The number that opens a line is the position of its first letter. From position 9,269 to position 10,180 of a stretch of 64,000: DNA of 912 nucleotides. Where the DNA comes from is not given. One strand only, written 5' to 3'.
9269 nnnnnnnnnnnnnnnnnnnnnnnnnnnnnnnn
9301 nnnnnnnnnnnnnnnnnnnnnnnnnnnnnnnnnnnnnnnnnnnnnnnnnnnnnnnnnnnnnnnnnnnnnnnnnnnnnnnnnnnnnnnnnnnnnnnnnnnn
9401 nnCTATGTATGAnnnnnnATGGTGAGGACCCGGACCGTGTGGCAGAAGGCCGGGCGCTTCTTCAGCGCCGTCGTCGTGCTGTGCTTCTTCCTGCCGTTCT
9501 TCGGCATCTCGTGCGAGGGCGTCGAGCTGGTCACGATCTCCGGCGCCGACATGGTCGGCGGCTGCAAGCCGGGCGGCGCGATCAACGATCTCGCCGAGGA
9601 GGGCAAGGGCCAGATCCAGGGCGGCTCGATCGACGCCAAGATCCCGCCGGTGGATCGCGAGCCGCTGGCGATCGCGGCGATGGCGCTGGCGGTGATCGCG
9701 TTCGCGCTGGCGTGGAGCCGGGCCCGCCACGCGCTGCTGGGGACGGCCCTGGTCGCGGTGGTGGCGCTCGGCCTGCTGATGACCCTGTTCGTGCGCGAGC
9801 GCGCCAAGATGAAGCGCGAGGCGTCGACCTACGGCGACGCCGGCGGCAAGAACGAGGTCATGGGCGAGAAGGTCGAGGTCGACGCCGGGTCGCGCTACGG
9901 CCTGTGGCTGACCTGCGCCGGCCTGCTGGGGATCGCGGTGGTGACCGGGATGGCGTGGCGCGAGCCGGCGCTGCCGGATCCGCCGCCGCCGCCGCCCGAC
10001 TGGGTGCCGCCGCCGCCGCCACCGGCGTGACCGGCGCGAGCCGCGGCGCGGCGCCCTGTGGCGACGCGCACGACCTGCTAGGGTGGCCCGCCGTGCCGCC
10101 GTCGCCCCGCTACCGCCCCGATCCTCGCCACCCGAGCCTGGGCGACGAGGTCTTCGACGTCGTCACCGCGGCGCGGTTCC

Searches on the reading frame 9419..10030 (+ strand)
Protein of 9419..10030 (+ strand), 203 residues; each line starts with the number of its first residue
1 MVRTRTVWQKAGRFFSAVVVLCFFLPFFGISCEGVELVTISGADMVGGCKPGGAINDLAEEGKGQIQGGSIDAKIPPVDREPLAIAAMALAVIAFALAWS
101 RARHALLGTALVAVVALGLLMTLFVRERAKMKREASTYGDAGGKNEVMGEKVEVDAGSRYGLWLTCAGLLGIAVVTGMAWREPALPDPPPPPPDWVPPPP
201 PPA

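Call 78: search_protein_families(library=pfam, proteins=[window:9419-10030:+], max_evalue=0.001)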
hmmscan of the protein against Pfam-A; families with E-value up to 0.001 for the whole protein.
window:9419-10030:+ (203 aa): 1 family
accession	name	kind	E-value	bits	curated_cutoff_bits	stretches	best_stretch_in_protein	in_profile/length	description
PF04932.20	Wzy_C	-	0.00018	21.7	31.7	0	84-171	18-96/149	O-Antigen ligase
